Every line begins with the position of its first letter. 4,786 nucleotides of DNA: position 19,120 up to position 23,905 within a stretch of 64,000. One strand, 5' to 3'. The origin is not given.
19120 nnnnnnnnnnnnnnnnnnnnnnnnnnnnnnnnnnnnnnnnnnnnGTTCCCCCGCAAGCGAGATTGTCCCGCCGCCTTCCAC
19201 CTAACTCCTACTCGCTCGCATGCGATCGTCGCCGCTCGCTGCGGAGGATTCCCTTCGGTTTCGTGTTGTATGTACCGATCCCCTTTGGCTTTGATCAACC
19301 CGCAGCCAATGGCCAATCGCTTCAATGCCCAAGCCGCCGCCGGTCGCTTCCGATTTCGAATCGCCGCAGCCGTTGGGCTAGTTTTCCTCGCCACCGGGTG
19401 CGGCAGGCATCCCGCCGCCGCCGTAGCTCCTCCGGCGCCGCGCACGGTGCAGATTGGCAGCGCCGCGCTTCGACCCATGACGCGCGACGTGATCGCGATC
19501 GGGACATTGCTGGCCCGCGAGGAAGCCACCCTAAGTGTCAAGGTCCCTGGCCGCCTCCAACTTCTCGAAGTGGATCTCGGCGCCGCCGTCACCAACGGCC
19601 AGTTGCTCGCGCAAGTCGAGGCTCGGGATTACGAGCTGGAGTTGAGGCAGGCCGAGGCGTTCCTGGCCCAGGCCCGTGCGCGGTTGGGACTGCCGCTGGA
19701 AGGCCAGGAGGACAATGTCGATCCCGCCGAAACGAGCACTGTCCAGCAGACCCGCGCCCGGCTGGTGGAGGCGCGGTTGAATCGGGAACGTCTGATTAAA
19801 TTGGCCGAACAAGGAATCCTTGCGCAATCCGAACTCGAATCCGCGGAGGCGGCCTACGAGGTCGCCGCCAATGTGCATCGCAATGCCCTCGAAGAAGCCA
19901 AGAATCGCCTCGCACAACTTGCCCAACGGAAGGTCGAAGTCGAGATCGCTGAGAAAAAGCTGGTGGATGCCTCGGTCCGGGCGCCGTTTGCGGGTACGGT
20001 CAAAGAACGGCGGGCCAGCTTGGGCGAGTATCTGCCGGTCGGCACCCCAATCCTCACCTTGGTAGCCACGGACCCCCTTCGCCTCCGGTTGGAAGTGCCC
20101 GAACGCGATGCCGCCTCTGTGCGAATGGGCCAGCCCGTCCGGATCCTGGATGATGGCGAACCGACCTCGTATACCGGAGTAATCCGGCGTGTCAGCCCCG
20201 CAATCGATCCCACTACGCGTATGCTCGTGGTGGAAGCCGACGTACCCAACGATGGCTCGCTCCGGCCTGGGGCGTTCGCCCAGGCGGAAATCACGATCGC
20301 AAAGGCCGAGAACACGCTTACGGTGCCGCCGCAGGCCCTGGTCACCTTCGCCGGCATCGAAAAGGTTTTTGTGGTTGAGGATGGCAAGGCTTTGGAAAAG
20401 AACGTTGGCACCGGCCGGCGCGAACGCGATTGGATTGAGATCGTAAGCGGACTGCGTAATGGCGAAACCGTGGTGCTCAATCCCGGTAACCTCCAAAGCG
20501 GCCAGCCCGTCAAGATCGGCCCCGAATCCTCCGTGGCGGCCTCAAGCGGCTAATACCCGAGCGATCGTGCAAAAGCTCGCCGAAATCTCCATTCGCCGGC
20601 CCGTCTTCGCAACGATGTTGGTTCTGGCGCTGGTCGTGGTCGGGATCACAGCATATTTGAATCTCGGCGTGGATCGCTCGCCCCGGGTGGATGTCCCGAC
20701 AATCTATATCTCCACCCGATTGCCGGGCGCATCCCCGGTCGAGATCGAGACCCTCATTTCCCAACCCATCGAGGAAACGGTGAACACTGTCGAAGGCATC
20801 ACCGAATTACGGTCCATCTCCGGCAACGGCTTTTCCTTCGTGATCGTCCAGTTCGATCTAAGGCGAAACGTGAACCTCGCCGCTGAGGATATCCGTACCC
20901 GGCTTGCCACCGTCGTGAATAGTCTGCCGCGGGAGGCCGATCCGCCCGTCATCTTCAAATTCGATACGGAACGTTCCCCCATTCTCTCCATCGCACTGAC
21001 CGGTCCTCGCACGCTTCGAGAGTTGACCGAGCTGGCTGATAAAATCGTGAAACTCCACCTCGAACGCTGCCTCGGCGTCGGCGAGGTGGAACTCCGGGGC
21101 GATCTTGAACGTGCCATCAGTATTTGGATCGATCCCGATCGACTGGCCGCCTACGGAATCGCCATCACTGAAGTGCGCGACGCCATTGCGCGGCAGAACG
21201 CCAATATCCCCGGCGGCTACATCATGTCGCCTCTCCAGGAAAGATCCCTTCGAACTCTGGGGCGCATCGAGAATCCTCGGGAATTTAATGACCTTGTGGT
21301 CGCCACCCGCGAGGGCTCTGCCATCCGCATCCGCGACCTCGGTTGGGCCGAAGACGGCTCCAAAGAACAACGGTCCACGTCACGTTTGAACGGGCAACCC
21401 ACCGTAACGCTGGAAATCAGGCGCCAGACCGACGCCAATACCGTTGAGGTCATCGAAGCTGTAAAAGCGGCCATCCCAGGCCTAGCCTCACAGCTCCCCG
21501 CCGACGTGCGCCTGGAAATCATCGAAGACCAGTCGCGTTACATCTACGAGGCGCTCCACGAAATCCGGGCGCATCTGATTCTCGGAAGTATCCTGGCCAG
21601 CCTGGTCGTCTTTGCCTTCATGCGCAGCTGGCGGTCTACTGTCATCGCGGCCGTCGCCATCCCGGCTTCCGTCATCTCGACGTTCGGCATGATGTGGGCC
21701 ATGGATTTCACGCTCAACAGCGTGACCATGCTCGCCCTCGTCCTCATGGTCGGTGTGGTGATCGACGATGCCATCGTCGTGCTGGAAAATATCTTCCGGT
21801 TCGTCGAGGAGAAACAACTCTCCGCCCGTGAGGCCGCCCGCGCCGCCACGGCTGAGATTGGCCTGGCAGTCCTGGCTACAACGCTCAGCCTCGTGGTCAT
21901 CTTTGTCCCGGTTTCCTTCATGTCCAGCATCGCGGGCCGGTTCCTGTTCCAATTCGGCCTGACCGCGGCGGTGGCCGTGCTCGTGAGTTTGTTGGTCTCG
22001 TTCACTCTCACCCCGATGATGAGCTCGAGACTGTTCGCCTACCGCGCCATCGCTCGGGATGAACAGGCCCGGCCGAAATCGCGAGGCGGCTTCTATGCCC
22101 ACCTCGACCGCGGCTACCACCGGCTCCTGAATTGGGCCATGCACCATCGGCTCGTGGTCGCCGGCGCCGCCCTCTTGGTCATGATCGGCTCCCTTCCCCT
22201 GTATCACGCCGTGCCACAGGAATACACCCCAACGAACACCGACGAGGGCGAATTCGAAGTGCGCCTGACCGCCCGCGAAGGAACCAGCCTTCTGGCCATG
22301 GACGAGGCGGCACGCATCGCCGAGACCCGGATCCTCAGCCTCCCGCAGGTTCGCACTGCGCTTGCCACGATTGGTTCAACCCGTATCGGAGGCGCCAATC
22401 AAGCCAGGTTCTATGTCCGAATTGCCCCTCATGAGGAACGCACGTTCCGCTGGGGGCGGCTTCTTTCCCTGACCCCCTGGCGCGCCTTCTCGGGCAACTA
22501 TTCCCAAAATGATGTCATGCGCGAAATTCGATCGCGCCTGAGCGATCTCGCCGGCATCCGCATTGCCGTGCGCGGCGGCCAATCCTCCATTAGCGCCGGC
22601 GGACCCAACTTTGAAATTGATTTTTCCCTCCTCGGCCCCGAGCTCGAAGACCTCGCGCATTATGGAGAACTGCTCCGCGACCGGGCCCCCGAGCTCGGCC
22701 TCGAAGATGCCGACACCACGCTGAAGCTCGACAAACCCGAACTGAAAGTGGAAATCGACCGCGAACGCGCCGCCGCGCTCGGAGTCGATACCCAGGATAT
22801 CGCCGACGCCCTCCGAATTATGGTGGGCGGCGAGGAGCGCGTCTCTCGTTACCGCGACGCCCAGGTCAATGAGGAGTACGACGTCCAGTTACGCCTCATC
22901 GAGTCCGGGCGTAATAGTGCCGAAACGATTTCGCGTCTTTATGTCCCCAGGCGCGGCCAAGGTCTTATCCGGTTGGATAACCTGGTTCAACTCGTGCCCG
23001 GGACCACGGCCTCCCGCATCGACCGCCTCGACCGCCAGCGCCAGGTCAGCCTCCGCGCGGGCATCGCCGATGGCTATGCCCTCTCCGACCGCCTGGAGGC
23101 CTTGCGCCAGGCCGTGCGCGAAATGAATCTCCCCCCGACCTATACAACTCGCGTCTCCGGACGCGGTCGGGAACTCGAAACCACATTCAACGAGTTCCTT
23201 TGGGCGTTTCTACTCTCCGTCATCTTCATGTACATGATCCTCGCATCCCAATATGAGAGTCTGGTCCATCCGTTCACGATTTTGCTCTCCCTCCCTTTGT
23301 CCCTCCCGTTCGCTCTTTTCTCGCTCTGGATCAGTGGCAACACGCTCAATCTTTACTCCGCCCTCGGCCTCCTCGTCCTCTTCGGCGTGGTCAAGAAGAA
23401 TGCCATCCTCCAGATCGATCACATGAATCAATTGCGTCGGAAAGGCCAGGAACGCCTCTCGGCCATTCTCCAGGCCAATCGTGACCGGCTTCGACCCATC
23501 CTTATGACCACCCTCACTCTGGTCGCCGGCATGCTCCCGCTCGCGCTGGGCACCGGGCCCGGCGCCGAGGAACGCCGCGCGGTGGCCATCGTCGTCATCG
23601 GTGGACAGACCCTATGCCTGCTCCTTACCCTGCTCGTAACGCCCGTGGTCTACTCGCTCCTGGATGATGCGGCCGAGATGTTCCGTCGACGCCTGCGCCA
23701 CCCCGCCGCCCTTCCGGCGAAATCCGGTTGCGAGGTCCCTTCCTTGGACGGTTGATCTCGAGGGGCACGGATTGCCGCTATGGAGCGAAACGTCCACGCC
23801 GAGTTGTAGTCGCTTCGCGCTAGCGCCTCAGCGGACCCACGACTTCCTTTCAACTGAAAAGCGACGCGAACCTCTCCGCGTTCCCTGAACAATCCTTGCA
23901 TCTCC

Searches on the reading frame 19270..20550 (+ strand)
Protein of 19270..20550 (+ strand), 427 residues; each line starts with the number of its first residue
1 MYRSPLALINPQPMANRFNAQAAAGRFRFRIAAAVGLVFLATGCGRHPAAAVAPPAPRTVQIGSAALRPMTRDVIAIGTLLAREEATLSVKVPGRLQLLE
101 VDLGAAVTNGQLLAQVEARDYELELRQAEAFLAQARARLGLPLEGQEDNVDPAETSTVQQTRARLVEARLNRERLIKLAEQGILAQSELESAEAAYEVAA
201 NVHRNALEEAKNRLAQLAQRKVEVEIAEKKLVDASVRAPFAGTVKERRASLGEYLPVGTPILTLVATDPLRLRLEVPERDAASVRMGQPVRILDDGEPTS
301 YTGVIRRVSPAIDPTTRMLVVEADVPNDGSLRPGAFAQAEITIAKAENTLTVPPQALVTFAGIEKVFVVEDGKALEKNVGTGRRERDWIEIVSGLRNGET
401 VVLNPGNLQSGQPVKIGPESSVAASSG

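Call 71: search_protein_families(library=pfam, proteins=[window:19270-20550:+], max_evalue=0.01)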
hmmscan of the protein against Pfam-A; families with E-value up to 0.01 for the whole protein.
window:19270-20550:+ (427 aa): 3 families
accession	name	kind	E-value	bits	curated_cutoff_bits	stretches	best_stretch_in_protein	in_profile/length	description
PF13437.12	HlyD_3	-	8.2e-24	84.8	22.2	1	236-334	2-106/106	HlyD family secretion protein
PF16576.10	HlyD_D23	-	5.6e-23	81.8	30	1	187-337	54-214/214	Barrel-sandwich domain of CusB or HlyD membrane-fusion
PF00364.28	Biotin_lipoyl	-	0.0041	17.4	22.1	0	233-264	42-73/73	Biotin-requiring enzyme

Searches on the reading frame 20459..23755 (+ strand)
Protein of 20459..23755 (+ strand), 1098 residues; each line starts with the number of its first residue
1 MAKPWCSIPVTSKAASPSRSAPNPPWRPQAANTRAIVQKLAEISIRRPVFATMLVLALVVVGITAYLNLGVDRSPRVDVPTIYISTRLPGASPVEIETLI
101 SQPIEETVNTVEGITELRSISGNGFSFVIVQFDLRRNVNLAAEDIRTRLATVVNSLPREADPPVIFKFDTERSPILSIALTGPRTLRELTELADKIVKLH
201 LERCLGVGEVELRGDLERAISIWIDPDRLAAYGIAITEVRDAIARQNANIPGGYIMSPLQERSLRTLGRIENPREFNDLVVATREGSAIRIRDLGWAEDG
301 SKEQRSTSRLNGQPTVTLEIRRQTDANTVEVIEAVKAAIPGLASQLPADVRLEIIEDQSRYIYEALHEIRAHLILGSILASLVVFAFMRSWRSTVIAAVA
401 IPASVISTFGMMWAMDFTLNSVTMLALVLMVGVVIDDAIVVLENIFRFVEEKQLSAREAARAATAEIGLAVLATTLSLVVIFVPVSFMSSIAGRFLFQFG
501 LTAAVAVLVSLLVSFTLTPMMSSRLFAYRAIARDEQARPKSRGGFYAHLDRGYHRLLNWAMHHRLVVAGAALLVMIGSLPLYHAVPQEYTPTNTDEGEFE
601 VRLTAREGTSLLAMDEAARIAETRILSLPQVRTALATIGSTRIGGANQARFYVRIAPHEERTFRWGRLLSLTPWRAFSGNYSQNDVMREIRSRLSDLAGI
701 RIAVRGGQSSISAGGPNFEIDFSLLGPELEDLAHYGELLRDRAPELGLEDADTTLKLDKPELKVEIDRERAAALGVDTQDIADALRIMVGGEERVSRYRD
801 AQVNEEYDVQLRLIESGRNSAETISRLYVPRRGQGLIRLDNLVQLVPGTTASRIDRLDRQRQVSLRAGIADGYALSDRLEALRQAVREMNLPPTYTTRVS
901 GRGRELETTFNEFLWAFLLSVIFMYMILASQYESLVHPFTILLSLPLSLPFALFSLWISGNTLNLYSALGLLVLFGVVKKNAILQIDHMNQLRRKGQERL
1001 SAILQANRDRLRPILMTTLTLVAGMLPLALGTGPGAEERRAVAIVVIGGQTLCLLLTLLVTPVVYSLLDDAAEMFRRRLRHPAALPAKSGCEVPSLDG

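Call 10: search_protein_families(library=pfam, proteins=[window:20459-23755:+], max_evalue=0.001)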
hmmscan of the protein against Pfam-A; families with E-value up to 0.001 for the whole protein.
window:20459-23755:+ (1098 aa): 3 families
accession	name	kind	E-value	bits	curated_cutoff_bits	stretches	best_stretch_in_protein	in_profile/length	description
PF00873.25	ACR_tran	-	3.5e-261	869.7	28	1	41-1068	2-1020/1021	AcrB/AcrD/AcrF family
PF03176.21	MMPL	-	6.4e-13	48.8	20.5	2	371-521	147-298/333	MMPL family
PF02355.23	SecD_SecF_C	-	6.2e-05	22.9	20.5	0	372-514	35-175/189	Protein export membrane protein SecD/SecF, C-terminal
